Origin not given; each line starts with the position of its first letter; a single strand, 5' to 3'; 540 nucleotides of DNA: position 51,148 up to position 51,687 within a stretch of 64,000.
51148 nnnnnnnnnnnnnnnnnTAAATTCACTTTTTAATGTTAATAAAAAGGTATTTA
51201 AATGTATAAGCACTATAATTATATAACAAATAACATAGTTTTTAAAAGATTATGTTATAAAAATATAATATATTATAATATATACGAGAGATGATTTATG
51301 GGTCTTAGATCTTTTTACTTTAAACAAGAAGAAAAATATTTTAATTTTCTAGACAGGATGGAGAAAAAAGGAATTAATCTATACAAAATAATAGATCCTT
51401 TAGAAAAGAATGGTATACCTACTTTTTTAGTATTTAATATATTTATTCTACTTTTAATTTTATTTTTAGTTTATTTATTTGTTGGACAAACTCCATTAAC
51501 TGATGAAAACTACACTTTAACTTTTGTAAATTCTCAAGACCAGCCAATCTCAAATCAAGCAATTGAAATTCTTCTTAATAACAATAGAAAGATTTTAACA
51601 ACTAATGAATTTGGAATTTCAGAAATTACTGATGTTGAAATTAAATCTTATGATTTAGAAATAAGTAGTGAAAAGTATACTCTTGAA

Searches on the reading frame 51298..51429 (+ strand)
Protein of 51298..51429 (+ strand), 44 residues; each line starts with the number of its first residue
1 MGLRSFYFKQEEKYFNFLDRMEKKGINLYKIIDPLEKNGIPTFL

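Call 41: find_homologous_proteins(query=A5, max_evalue=0.001)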
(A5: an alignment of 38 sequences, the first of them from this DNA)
Query A5 (38 sequences) (44 aa, profile of the alignment): 4 proteins with E <= 0.001 among 20 candidates.
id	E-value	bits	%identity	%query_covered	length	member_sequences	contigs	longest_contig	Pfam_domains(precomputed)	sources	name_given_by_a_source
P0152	2.7e-15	74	45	95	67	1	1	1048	-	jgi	-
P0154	1.9e-13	68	41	100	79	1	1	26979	-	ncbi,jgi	-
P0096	1.1e-12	65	44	93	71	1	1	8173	-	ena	-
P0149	3.2e-12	64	35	84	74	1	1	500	-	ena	-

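Call 58: search_solved_structures(query=A5, max_evalue=10, show_alignments=3)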
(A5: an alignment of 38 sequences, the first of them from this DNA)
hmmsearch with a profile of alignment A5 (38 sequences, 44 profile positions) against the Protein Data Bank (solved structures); distinct sequences matched with E-value up to 10: 10.
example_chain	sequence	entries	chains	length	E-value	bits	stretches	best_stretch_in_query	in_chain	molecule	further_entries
5y2c_A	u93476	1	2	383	0.1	15.7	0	12-39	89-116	insect group II chitinase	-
5y2a_A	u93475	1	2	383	0.11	15.7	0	12-39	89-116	insect group II chitinase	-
7t1v_A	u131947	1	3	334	0.19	14.9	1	18-41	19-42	Hemagglutinin HA1 chain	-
6n5a_A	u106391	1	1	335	0.19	14.9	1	18-41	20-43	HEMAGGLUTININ HA1 SUBUNIT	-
4ecl_A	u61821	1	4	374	0.25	14.5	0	14-31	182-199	Serine racemase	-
9ums_B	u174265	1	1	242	0.7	13.1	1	21-41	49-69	Gp7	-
1aug_A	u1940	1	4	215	1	12.5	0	25-42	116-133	PYROGLUTAMYL PEPTIDASE-1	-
2cn1_A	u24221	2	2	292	1.1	12.4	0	13-31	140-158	CYTOSOLIC 5'-NUCLEOTIDASE III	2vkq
3rnz_A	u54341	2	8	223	1.1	12.4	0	25-42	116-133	Pyrrolidone-carboxylate peptidase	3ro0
2jga_A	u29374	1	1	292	1.3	12.1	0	13-31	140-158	CYTOSOLIC 5'-NUCLEOTIDASE III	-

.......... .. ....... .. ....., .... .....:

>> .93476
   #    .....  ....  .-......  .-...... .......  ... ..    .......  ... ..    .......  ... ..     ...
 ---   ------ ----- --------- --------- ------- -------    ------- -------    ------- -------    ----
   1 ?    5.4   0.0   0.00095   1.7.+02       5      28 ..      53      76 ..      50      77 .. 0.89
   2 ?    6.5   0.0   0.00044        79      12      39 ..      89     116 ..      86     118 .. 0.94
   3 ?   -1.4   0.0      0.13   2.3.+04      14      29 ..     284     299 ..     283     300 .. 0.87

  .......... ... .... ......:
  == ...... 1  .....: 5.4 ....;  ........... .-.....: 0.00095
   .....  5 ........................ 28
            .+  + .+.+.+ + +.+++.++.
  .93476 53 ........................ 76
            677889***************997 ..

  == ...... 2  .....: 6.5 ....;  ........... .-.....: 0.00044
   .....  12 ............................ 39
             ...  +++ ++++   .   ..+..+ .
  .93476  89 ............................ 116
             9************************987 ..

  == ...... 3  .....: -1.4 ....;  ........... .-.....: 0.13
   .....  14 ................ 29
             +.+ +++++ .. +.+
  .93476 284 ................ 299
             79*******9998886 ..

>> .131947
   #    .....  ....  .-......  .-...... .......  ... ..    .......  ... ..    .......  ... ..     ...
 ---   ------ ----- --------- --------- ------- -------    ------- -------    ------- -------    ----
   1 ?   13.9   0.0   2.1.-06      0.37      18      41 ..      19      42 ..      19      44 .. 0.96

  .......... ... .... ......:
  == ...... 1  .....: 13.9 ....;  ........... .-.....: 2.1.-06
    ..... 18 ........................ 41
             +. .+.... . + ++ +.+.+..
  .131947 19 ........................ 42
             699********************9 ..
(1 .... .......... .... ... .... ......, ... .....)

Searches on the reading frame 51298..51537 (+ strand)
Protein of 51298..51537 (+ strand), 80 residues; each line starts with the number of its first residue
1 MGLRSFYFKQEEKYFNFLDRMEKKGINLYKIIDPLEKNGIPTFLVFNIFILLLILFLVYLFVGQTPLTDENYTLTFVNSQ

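Call 8: search_protein_families(library=pfam, proteins=[window:51298-51537:+], max_evalue=10)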
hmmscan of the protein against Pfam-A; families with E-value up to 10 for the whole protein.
window:51298-51537:+ (80 aa): 0 families

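Call 29: search_protein_families(library=ncbifam, proteins=[window:51298-51537:+], max_evalue=1)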
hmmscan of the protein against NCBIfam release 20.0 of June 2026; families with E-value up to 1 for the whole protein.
window:51298-51537:+ (80 aa): 0 families

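Call 47: predict_structure(alignment_id=A6)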
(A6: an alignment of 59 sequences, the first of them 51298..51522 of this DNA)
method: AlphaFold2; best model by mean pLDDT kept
length: 75 residues; sequences in the alignment: 59
mean_pLDDT: 83.8   pTM: 0.52
mean pLDDT of the five models: 83.8, 81.9, 81.5, 78.0, 73.1
residues with pLDDT >= 90: 14; 70-90: 53; 50-70: 8; < 50: 0
segments of 3 or more residues with pLDDT < 50: none
pLDDT, mean of each block of 10 residues (from residue 1): 84 88 87 86 85 92 76 62
secondary structure, 60 per line:
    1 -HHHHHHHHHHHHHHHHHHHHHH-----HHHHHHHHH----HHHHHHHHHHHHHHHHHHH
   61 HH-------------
elements in order: H2-23 H29-37 H42-62

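Call 51: fold_search(model_id=the predicted structure, library=pdb)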
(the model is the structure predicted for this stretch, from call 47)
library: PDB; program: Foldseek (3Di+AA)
matches with E <= 10: 0; with E <= 0.001: 0
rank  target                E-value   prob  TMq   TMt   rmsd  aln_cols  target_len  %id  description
